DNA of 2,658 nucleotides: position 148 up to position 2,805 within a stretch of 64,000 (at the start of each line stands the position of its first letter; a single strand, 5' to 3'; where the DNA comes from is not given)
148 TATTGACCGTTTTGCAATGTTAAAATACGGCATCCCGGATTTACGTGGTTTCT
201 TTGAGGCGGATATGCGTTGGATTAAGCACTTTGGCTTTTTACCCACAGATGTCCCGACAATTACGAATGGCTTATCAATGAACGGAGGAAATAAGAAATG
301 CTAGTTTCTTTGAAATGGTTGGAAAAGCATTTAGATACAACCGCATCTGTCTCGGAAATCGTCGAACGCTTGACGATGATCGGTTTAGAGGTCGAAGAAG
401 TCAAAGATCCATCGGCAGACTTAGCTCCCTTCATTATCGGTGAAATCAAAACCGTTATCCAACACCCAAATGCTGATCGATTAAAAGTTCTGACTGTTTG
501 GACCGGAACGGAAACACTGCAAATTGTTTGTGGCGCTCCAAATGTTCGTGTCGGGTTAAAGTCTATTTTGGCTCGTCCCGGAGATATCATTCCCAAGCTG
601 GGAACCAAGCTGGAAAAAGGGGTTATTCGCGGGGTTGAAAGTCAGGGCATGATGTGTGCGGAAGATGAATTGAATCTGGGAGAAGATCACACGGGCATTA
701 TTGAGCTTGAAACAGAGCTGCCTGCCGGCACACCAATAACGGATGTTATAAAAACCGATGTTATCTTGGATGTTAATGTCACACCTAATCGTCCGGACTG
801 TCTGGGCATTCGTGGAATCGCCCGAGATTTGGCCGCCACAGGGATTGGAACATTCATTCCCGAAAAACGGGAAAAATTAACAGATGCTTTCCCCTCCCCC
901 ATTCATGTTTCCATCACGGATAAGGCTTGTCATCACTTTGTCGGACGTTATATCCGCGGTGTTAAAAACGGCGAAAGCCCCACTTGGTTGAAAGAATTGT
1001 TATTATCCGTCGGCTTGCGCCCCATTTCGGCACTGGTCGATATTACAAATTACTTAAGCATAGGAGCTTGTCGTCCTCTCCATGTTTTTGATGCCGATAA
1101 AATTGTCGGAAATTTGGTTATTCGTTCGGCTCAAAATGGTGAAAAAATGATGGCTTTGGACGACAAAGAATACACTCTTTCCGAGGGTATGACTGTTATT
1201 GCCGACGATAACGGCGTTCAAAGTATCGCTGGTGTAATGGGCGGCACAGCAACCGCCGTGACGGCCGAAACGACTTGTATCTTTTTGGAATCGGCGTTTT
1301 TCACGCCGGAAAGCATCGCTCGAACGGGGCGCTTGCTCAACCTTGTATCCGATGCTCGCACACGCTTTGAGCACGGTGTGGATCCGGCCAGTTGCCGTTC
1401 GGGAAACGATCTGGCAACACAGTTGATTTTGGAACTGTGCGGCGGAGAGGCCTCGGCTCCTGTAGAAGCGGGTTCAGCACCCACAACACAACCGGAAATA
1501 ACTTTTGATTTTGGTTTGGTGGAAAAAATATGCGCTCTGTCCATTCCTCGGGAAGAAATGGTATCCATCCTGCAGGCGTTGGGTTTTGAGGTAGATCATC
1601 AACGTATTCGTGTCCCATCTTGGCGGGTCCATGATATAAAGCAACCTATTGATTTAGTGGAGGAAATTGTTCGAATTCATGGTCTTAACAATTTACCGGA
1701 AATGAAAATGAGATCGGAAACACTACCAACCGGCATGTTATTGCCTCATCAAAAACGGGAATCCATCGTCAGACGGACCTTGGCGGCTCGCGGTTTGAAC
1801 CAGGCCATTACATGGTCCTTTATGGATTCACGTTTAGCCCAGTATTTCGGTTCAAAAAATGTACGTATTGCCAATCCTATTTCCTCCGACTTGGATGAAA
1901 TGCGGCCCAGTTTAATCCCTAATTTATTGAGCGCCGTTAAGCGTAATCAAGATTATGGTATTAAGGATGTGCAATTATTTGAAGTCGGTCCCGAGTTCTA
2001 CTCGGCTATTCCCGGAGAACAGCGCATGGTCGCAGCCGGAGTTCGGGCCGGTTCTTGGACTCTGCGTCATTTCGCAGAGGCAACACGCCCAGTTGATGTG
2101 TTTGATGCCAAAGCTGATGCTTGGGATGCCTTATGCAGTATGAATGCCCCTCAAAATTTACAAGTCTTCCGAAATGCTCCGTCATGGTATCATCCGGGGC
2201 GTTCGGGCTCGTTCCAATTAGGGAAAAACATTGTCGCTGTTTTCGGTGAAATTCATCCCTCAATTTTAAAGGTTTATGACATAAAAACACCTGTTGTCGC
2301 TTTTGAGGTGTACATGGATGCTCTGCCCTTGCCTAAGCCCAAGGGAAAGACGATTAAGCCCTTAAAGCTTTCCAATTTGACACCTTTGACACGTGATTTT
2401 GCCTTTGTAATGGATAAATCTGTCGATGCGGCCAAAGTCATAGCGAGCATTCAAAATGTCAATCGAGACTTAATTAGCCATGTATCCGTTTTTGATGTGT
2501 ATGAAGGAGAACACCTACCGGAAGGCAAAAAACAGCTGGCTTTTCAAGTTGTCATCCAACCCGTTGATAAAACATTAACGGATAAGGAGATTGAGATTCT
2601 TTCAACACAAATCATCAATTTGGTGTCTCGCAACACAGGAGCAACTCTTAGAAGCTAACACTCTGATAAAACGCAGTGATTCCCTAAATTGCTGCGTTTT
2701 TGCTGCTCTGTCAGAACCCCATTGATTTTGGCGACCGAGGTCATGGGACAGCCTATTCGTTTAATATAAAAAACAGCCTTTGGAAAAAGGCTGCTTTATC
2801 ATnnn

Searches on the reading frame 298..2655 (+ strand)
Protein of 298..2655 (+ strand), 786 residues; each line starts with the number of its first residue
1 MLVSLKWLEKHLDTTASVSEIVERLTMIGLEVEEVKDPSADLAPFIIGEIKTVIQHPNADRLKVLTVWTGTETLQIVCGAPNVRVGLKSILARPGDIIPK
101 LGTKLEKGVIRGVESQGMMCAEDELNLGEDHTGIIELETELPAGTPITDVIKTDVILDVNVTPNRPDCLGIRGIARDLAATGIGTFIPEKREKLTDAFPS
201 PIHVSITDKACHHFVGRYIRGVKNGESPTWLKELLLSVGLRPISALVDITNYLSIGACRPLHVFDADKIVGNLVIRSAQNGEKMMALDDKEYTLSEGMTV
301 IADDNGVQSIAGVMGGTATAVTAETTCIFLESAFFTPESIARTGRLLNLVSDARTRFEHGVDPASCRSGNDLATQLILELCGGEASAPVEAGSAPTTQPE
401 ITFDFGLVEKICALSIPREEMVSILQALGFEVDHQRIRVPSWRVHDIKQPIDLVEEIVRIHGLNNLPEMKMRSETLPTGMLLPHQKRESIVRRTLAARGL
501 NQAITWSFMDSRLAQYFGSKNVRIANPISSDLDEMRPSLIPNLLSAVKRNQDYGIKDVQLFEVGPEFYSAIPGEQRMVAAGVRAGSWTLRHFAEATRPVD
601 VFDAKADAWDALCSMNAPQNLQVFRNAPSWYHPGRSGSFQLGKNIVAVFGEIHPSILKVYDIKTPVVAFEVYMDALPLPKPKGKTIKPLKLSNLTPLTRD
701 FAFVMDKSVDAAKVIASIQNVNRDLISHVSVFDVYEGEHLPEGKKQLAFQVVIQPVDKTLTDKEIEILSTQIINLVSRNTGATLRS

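Call 14: search_protein_families(library=pfam, proteins=[window:298-2655:+], max_evalue=0.001)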
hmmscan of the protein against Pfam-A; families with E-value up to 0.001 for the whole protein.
window:298-2655:+ (786 aa): 5 families
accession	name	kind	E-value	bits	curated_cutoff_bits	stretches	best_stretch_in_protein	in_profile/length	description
PF03483.22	B3_4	-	2.7e-64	216.4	29.3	1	210-382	1-174/174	B3/4 domain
PF17759.6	tRNA_synthFbeta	-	5.8e-46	157.1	22.4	1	476-672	10-213/214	Phenylalanyl tRNA synthetase beta chain CLM domain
PF03147.19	FDX-ACB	-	6.2e-25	87.9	31.1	1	696-785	5-94/94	Ferredoxin-fold anticodon binding domain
PF01588.26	tRNA_bind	-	2.4e-20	72.9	27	1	46-145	2-95/96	Putative tRNA binding domain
PF03484.21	B5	-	1.4e-17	64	28.6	1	401-462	1-66/67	tRNA synthetase B5 domain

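Call 69: find_encoding_contigs(protein=window:298-2655:+, flank=10000, max_places=2)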
Protein window:298-2655:+ (786 aa): 1 contig read that carries it; 1 place shown.
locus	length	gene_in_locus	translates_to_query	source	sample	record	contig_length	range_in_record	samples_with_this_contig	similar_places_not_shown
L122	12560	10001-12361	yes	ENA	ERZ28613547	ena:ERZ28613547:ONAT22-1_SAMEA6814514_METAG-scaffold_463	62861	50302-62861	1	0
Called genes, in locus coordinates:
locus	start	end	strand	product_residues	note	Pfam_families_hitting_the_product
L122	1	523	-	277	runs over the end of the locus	-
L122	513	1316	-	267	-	-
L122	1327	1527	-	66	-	PF04102:SlyX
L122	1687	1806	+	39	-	-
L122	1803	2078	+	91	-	-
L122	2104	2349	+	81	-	PF00196:GerE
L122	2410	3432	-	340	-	PF00579:tRNA-synt_1b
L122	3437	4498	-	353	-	-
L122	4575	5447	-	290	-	-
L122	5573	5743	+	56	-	PF04277:OAD_gamma (weak)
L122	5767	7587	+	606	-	PF00682:HMGL-like, PF25919:BSH_CusB (faint), PF02436:PYC_OADA, PF00364:Biotin_lipoyl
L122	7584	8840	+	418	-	PF03977:OAD_beta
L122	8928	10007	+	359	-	PF02912:Phe_tRNA-synt_N, PF01409:tRNA-synt_2d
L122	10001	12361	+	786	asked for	PF01588:tRNA_bind, PF03483:B3_4, PF03484:B5, PF17759:tRNA_synthFbeta, PF03147:FDX-ACB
